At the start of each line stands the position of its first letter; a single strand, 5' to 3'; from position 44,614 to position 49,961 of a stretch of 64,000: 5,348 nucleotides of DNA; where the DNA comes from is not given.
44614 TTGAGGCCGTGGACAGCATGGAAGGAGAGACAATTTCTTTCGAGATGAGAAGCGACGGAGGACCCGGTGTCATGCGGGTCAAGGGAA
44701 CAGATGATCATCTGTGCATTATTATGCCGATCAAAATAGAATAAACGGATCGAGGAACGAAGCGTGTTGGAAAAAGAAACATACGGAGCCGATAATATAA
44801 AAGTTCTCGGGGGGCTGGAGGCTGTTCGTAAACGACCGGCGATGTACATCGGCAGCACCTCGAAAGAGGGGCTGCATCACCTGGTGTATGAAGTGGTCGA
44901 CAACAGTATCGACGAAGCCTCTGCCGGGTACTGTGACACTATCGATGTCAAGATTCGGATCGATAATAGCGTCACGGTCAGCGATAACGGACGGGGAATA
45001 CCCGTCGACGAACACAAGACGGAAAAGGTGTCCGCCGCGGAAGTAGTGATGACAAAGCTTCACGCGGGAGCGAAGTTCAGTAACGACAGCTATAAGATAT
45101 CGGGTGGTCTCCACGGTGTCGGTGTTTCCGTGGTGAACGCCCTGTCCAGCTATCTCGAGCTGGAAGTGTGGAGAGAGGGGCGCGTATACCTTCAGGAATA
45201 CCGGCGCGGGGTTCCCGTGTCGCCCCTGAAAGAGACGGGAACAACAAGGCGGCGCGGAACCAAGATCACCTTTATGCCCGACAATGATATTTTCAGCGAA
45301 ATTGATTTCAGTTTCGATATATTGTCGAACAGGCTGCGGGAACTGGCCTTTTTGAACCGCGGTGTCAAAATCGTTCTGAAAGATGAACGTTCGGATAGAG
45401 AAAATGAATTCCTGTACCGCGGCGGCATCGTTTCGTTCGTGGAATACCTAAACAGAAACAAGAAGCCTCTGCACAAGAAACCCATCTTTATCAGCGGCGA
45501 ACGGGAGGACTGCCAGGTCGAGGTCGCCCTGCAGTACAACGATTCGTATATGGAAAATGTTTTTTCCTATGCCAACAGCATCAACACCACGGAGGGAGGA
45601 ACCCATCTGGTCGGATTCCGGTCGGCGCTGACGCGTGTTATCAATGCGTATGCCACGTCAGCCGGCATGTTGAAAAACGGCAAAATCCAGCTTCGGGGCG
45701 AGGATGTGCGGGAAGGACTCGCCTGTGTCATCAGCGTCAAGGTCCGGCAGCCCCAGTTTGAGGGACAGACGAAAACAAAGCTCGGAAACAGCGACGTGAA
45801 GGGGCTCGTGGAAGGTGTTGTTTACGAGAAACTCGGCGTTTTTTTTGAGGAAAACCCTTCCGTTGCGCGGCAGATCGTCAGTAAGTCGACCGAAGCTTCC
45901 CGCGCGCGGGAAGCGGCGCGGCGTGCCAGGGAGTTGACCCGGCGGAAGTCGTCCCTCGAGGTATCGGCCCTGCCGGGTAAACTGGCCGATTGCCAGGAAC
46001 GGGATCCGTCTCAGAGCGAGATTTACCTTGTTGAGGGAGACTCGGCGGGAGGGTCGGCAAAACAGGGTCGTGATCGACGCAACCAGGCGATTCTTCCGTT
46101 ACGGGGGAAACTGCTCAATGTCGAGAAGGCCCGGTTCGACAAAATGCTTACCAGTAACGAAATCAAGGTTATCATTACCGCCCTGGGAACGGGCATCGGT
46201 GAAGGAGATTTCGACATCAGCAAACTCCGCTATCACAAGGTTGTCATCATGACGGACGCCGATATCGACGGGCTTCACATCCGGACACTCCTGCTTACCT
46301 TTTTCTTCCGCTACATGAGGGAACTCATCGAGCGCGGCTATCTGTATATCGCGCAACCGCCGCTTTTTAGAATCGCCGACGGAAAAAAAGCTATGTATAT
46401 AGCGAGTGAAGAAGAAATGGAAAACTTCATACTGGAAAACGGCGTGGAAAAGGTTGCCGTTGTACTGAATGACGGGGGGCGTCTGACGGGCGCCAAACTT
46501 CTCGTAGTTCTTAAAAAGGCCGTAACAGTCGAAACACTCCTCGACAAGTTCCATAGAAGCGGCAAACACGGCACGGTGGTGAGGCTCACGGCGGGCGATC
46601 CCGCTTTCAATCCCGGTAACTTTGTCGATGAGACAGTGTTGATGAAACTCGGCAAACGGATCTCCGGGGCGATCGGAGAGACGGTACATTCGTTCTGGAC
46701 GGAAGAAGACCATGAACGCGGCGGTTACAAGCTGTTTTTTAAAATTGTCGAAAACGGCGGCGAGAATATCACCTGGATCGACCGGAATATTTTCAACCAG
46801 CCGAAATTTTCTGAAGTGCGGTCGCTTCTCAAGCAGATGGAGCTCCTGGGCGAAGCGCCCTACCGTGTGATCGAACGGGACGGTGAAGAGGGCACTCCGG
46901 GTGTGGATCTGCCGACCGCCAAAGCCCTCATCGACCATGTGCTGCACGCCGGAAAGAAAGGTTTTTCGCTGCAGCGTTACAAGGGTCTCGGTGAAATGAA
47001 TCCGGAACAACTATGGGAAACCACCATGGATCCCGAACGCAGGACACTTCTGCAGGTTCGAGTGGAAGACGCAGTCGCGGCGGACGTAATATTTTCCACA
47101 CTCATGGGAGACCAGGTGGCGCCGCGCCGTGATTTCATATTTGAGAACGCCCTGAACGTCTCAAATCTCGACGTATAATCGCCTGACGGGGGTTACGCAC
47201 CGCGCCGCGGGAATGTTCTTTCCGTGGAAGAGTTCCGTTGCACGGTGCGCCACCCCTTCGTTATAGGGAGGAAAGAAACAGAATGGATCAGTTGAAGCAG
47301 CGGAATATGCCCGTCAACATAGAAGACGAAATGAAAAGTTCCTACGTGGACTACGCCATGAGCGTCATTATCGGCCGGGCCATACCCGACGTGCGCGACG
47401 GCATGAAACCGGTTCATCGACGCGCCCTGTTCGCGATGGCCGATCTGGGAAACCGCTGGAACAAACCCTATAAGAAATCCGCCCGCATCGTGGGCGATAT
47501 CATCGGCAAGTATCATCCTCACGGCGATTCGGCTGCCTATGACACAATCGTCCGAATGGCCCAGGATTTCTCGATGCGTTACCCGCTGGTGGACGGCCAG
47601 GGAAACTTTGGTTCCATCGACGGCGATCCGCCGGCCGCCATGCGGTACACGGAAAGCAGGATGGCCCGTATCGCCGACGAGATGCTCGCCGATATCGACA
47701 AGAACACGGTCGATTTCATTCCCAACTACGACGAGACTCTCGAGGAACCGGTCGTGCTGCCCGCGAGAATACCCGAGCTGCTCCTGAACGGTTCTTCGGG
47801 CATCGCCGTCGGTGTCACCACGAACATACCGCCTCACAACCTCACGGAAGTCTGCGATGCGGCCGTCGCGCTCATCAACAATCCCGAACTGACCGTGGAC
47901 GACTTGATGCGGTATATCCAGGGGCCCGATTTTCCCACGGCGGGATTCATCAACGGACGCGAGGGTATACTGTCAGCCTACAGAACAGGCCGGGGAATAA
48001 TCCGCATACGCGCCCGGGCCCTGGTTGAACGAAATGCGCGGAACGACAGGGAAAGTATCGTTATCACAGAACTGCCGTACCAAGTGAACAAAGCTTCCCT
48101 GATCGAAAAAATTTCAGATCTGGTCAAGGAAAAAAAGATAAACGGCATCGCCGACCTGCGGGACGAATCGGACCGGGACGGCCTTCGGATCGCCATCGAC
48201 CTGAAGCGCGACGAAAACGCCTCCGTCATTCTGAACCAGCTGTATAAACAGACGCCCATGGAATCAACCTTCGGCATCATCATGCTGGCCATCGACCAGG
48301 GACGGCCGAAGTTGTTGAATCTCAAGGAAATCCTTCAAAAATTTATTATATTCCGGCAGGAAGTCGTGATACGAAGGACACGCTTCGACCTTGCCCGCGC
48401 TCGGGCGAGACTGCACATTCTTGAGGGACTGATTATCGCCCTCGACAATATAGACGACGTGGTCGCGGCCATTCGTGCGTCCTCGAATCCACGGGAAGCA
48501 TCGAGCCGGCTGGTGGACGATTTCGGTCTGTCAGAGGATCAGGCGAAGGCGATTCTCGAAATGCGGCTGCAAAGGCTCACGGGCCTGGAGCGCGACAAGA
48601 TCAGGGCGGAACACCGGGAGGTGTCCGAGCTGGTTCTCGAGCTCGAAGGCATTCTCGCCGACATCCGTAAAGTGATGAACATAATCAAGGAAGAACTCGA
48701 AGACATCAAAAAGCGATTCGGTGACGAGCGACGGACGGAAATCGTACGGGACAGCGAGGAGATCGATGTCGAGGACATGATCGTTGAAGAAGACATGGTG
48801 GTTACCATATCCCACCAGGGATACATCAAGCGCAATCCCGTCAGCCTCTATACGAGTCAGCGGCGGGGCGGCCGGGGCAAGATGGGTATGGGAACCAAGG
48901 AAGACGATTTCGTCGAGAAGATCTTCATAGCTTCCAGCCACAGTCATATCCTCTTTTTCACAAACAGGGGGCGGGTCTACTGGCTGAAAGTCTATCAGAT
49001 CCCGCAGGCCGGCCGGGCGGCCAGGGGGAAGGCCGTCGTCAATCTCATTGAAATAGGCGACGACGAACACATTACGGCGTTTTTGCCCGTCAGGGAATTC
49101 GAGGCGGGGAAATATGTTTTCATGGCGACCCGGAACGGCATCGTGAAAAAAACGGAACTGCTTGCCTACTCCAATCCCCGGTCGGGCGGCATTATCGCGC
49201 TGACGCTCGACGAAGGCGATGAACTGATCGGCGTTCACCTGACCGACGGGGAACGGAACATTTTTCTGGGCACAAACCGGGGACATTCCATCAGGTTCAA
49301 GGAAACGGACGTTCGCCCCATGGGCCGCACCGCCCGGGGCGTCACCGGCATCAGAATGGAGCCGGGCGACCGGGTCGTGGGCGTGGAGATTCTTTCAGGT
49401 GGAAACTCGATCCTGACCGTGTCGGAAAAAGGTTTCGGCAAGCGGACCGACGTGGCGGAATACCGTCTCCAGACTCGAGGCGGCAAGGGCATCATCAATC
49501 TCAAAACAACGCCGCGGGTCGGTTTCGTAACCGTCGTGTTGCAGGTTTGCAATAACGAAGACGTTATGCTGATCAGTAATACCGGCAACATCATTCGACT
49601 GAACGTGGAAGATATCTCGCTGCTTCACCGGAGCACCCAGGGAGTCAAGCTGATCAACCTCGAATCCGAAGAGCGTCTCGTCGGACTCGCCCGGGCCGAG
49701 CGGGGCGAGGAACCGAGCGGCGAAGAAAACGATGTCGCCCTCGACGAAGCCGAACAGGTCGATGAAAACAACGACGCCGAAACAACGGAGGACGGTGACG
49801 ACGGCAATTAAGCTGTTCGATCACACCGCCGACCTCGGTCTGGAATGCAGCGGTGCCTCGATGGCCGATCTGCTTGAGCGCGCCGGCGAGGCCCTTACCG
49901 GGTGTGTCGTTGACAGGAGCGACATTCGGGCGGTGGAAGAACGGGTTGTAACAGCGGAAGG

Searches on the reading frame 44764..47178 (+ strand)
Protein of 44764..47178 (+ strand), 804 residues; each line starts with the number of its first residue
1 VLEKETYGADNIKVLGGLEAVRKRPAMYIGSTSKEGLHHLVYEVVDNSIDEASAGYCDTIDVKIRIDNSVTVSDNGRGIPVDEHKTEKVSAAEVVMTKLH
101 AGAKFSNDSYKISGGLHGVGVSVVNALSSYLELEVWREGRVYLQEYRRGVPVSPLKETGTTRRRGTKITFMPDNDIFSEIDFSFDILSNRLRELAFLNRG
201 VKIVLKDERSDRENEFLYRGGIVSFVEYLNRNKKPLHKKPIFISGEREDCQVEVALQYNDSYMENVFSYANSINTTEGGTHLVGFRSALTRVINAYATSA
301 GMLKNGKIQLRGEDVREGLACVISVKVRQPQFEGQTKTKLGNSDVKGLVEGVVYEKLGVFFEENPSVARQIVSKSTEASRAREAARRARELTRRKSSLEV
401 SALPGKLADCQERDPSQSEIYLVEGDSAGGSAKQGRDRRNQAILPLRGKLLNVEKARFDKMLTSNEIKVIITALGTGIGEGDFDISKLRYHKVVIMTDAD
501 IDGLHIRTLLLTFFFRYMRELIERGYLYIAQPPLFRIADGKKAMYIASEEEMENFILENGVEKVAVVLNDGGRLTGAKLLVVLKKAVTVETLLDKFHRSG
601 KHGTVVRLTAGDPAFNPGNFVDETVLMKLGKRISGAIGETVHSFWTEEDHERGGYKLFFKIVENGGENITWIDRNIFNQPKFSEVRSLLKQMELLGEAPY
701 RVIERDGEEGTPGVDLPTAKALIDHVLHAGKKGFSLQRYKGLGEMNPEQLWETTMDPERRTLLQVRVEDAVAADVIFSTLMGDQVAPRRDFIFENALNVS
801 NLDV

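Call 34: search_protein_families(library=ncbifam, proteins=[window:44764-47178:+], max_evalue=1e-10)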
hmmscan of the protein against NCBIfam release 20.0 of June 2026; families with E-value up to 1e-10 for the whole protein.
window:44764-47178:+ (804 aa): 5 families
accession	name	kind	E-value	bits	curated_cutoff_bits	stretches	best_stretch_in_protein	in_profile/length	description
NF011501.0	PRK14939.1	subfamily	0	1171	796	1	3-804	6-803/803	DNA gyrase subunit B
TIGR01059.1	gyrB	equivalog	9.8e-304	1008.8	882.4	1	7-804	1-639/639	DNA topoisomerase (ATP-hydrolyzing) subunit B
NF004189.0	PRK05644.1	subfamily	1.3e-303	1008.2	740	2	3-558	6-562/641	DNA gyrase subunit B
TIGR01058.1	parE_Gpos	equivalog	1.9e-235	783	899.95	2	5-557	3-560/637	DNA topoisomerase IV subunit B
TIGR01055.1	parE_Gneg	equivalog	4.1e-179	597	723.35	2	5-556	2-547/625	DNA topoisomerase IV subunit B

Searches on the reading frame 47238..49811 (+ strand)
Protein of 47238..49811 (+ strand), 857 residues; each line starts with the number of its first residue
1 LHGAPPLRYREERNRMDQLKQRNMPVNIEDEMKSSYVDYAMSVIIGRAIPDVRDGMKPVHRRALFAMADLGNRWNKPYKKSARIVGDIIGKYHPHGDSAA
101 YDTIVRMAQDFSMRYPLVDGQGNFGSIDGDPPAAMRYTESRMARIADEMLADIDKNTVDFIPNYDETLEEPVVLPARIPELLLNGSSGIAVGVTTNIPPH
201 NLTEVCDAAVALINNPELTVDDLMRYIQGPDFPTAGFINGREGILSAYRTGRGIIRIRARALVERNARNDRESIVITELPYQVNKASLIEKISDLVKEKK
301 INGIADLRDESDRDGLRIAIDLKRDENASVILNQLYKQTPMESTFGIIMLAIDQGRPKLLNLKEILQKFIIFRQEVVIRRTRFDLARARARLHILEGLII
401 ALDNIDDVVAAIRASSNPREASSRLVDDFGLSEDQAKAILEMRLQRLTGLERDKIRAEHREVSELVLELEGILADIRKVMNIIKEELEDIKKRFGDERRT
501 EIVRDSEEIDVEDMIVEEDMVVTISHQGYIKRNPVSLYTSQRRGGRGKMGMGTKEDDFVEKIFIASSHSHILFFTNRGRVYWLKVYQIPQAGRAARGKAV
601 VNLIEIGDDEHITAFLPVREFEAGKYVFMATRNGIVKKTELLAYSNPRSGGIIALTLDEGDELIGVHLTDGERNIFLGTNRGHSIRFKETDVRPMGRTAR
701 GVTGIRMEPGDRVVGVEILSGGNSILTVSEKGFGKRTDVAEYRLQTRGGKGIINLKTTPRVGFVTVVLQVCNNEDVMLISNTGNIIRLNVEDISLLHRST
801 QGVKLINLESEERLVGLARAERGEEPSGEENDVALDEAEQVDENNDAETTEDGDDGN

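Call 34: search_protein_families(library=ncbifam, proteins=[window:47238-49811:+], max_evalue=1e-10)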
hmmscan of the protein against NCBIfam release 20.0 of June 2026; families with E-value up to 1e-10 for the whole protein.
window:47238-49811:+ (857 aa): 10 families
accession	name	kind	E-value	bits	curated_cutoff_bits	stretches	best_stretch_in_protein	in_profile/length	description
NF004043.1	PRK05560.1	equivalog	0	1238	902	1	24-819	3-797/798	DNA gyrase subunit A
TIGR01063.1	gyrA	equivalog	0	1211.2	877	1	25-819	3-797/800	DNA topoisomerase (ATP-hydrolyzing) subunit A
NF038098.1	GyrA_w_intein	exception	5.9e-274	912.2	1850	2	138-821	538-1227/1232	intein-containing DNA gyrase subunit A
NF004044.1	PRK05561.1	subfamily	6.7e-255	848.3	654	1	28-720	2-686/738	DNA topoisomerase (ATP-hydrolyzing)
NF010586.0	PRK13979.1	equivalog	6.8e-224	745.7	1475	2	25-674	15-670/957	DNA topoisomerase IV subunit A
TIGR01061.1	parC_Gpos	equivalog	5.5e-221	735.9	813.25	1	27-751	5-726/737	DNA topoisomerase IV subunit A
TIGR01062.1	parC_Gneg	equivalog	5.4e-180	600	628.9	1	27-643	5-609/735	DNA topoisomerase IV subunit A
NF007209.0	PRK09631.1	equivalog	1.8e-68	231.7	644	1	27-531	3-483/635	DNA topoisomerase IV subunit A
NF009397.0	PRK12758.1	equivalog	1.2e-67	228.7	780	1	16-585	11-536/870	DNA gyrase/topoisomerase IV subunit A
NF007208.0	PRK09630.1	equivalog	3.8e-46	158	598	1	27-367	3-314/479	DNA topoisomerase IV subunit A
